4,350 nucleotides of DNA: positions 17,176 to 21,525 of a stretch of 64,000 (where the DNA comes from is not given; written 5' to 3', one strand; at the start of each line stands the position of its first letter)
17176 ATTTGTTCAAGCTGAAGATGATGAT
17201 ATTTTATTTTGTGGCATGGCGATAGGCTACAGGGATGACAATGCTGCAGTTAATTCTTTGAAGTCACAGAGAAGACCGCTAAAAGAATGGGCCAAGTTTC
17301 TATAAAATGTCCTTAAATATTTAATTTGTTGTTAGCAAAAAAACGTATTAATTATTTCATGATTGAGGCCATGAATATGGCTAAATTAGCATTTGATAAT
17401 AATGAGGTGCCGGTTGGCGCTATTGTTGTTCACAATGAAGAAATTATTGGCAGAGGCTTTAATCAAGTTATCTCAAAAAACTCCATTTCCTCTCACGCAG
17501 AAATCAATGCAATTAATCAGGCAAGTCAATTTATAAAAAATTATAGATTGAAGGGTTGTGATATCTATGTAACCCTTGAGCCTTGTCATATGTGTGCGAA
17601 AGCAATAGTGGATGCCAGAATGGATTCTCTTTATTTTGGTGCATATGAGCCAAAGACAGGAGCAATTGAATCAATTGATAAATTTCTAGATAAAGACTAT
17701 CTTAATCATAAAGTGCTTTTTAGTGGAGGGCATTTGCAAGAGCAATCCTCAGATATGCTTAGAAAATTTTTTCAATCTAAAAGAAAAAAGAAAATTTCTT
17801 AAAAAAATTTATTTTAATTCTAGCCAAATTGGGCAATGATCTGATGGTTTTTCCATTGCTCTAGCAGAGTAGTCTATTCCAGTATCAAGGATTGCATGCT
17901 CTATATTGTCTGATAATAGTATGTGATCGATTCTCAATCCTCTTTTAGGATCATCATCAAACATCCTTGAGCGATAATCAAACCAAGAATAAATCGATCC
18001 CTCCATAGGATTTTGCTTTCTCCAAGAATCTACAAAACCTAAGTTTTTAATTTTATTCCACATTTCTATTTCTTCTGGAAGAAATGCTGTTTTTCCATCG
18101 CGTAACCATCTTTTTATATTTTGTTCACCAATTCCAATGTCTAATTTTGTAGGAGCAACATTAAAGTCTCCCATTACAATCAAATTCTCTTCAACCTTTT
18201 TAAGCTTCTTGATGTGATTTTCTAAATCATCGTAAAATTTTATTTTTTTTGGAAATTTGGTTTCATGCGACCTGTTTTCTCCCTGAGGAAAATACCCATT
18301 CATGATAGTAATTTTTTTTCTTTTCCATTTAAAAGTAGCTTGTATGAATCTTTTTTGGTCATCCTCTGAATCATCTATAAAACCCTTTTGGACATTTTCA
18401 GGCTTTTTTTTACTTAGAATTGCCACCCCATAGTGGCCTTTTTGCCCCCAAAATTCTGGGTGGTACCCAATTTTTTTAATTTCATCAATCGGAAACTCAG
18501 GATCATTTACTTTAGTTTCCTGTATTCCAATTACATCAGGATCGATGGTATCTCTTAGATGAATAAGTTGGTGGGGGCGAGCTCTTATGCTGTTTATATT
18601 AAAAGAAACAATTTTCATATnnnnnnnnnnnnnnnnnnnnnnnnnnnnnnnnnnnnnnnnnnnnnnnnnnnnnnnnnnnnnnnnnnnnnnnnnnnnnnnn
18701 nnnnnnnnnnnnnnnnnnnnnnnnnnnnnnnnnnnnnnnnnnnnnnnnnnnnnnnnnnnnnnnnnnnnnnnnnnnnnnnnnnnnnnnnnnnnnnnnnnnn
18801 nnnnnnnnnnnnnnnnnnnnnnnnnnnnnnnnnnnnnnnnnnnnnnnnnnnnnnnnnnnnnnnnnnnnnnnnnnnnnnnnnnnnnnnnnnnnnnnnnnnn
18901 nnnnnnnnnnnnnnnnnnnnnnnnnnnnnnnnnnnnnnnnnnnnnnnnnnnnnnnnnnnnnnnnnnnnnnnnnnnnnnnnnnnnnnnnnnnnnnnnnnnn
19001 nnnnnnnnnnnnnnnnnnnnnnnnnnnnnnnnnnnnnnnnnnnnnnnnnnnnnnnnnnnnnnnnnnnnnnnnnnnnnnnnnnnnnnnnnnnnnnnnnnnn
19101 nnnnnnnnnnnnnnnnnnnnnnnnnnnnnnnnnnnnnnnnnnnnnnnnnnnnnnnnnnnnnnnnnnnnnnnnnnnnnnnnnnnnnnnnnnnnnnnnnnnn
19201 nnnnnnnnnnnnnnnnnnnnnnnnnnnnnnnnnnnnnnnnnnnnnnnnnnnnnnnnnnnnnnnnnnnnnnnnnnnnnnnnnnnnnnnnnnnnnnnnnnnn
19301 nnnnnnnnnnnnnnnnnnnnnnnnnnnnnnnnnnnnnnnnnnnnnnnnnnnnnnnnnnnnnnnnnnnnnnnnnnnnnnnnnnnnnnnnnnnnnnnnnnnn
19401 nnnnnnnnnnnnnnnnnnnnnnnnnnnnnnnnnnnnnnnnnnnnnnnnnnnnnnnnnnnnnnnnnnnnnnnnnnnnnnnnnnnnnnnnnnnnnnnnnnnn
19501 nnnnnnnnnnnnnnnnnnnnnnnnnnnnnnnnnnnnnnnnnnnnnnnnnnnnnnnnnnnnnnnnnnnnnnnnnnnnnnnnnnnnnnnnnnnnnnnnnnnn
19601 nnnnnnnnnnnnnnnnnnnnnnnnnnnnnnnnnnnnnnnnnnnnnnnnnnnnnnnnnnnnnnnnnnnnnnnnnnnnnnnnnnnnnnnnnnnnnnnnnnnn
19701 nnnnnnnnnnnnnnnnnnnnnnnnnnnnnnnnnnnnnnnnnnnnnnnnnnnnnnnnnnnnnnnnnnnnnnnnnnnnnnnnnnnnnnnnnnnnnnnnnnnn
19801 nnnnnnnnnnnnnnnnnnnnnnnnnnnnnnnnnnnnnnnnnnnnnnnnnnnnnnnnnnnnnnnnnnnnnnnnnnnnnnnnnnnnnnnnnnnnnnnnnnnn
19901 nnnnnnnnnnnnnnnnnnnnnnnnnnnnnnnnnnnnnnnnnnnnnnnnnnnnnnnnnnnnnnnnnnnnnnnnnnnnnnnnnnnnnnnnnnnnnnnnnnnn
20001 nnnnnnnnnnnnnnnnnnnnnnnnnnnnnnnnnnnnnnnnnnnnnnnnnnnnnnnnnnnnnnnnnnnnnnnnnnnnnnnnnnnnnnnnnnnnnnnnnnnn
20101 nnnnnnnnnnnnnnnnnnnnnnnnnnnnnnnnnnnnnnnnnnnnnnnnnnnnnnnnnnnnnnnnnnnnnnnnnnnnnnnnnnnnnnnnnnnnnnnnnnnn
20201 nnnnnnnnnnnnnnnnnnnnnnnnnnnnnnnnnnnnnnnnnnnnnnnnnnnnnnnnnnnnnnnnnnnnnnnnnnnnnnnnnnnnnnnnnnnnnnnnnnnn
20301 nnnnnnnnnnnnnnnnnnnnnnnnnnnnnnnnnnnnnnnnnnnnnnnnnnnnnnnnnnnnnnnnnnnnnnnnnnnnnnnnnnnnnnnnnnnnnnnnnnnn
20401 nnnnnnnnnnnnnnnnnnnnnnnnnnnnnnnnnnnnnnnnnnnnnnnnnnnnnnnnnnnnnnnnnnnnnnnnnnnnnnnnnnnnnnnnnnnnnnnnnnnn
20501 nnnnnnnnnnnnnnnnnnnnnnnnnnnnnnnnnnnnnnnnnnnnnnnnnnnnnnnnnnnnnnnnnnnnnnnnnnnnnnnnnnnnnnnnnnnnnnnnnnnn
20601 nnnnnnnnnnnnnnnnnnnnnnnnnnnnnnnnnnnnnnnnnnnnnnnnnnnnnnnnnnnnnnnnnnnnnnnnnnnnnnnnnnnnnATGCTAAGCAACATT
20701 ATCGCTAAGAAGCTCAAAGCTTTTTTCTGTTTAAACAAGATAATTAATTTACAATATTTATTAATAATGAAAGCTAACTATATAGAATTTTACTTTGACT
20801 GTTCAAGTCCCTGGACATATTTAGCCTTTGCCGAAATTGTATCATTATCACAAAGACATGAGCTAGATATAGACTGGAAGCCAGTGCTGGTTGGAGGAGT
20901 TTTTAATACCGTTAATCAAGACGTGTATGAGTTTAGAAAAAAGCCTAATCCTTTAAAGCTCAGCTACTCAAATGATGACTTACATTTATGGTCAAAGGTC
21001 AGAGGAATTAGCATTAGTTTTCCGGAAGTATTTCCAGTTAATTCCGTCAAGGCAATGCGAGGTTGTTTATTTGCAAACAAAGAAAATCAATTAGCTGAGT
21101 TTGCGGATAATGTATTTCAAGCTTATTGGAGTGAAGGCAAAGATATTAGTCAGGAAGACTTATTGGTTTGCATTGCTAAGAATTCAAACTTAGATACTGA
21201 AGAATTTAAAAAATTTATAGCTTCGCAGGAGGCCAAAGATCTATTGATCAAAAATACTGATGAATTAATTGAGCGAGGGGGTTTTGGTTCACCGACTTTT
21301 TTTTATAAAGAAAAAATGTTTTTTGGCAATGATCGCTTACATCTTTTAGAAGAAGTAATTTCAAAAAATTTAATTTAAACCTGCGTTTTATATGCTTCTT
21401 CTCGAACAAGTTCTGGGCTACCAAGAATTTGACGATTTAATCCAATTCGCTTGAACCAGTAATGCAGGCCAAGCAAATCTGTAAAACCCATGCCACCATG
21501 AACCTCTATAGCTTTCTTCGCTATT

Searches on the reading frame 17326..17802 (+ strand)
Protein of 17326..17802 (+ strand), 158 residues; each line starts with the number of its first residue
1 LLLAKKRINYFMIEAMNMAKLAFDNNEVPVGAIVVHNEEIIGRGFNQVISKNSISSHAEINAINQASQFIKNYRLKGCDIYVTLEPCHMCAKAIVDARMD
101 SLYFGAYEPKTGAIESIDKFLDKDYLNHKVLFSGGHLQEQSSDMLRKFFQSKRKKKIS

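Call 4: search_protein_families(library=pfam, proteins=[window:17326-17802:+], max_evalue=0.01)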
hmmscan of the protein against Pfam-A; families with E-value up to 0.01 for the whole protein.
window:17326-17802:+ (158 aa): 5 families
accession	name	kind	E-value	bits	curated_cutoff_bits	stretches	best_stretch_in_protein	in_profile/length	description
PF14437.12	MafB19-deam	-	2.2e-36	125.3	27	1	11-153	6-142/142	MafB19-like deaminase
PF00383.29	dCMP_cyt_deam_1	-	4.1e-28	97.7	25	1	7-105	3-101/102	Cytidine and deoxycytidylate deaminase zinc-binding region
PF14439.12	Bd3614-deam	-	8.5e-06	26.2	38.5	1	42-99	23-79/113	Bd3614-like deaminase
PF18750.7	SNAD4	-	0.00014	22.4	27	1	46-97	22-74/130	Secreted Novel AID/APOBEC-like Deaminase 4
PF18771.7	APOBEC3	-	0.0093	16.5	27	0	46-96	21-72/137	APOBEC3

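Call 6: search_protein_families(library=ncbifam, proteins=[window:17326-17802:+], max_evalue=0.001)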
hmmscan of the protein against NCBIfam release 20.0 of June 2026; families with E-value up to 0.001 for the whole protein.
window:17326-17802:+ (158 aa): 5 families
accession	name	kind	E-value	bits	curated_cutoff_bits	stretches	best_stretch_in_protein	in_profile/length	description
NF008113.2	PRK10860.1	equivalog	2.3e-44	151.1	150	1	9-156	8-155/165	tRNA adenosine(34) deaminase TadA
TIGR00326.1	eubact_ribD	equivalog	7.5e-13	48.4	156.35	1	28-97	19-85/343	bifunctional diaminohydroxyphosphoribosylaminopyrimidine deaminase/5-amino-6-(5-phosphoribosylamino)uracil reductase RibD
TIGR02571.1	ComEB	equivalog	5e-11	42.8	219.45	1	56-119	68-130/151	ComE operon protein 2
NF041025.1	antiphage_deaminase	equivalog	2.3e-09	36.6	400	1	56-104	338-385/437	anti-phage dCTP deaminase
NF008052.0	PRK10786.1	equivalog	2.8e-08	32.8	500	1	9-92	4-86/367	bifunctional diaminohydroxyphosphoribosylaminopyrimidine deaminase/5-amino-6-(5-phosphoribosylamino)uracil reductase RibD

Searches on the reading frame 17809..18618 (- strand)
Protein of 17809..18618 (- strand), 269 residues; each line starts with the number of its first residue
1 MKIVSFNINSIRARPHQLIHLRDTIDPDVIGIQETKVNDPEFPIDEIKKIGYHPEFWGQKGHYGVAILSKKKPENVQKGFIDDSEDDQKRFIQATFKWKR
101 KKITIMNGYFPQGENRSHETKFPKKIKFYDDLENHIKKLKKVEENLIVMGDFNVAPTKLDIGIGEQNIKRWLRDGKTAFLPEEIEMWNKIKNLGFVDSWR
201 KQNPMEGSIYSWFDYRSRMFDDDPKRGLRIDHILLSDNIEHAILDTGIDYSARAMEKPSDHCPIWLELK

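Call 4: search_protein_families(library=pfam, proteins=[window:17809-18618:-], max_evalue=0.01)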
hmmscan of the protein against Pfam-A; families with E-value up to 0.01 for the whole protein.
window:17809-18618:- (269 aa): 2 families
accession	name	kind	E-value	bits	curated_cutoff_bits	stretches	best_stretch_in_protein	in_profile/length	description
PF03372.29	Exo_endo_phos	-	7.3e-26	91.7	24.5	1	4-261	1-225/225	Endonuclease/Exonuclease/phosphatase family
PF22669.2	Exo_endo_phos2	-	0.001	19.1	27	1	76-265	104-286/288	Endonuclease/Exonuclease/phosphatase family 2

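Call 6: search_protein_families(library=ncbifam, proteins=[window:17809-18618:-], max_evalue=0.001)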
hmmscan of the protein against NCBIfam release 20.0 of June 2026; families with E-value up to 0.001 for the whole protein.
window:17809-18618:- (269 aa): 5 families
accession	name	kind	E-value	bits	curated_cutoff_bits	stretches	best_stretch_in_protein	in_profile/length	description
NF008733.0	PRK11756.1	equivalog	5.6e-118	393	280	1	1-269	1-268/269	exodeoxyribonuclease III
TIGR00195.1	exoDNase_III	equivalog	4.8e-85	285.2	182.55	1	1-268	1-254/254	exodeoxyribonuclease III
TIGR00633.1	xth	equivalog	1.9e-76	257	99.05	1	1-269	1-255/255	exodeoxyribonuclease III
NF010489.0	PRK13911.1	equivalog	2.4e-23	83.1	503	1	1-268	1-249/250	exodeoxyribonuclease III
NF003842.0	PRK05421.1-4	equivalog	5.5e-05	22.7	144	1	7-153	38-186/259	endonuclease/exonuclease/phosphatase family protein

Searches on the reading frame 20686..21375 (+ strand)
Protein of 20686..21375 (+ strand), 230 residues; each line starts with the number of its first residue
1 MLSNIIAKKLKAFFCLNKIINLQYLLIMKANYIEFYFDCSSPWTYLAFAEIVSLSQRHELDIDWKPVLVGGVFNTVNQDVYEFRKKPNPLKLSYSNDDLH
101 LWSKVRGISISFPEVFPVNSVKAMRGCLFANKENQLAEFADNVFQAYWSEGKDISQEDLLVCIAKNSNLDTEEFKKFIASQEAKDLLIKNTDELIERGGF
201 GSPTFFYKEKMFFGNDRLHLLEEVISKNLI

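Call 66: search_protein_families(library=pfam, alignment_id=A4, max_evalue=0.00001)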
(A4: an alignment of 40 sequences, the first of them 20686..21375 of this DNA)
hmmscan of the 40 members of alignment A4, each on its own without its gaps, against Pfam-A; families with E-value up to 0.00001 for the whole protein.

A. member 1, window:20686-21375:+ (230 aa): 2 families
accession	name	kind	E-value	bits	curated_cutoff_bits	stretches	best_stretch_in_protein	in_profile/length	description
PF01323.26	DSBA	-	2.2e-40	138.9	25.6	1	33-225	2-190/191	DSBA-like thioredoxin domain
PF13743.12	Thioredoxin_5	-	2.6e-06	27.8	27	0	138-188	94-144/186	Thioredoxin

B. families by the number of members that match (of 40 scanned): 67 families (the first 25 are shown)
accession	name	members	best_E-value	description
PF00441.29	Acyl-CoA_dh_1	4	3.3e-30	Acyl-CoA dehydrogenase, C-terminal domain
PF02771.21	Acyl-CoA_dh_N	4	1.4e-23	Acyl-CoA dehydrogenase, N-terminal domain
PF02770.24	Acyl-CoA_dh_M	3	2.4e-19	Acyl-CoA dehydrogenase, middle domain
PF08028.16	Acyl-CoA_dh_2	2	3.4e-11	Acyl-CoA dehydrogenase, C-terminal domain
PF00330.25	Aconitase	1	1.9e-163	Aconitase family (aconitate hydratase)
PF07287.17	AtuA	1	1.5e-161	Acyclic terpene utilisation family protein AtuA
PF00180.25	Iso_dh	1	5.3e-134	Isocitrate/isopropylmalate dehydrogenase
PF01264.26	Chorismate_synt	1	7.2e-133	Chorismate synthase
PF00285.26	Citrate_synt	1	2.1e-128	Citrate synthase, C-terminal domain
PF06189.17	5-nucleotidase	1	1.4e-125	5'-nucleotidase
PF01131.25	Topoisom_bac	1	1.8e-125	DNA topoisomerase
PF01039.27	Carboxyl_trans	1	1.4e-124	Carboxyl transferase domain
PF01804.23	Penicil_amidase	1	1.3e-88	Penicillin amidase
PF03972.19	MmgE_PrpD_N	1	1.5e-88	MmgE/PrpD N-terminal domain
PF00933.27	Glyco_hydro_3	1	1.8e-78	Glycosyl hydrolase family 3 N terminal domain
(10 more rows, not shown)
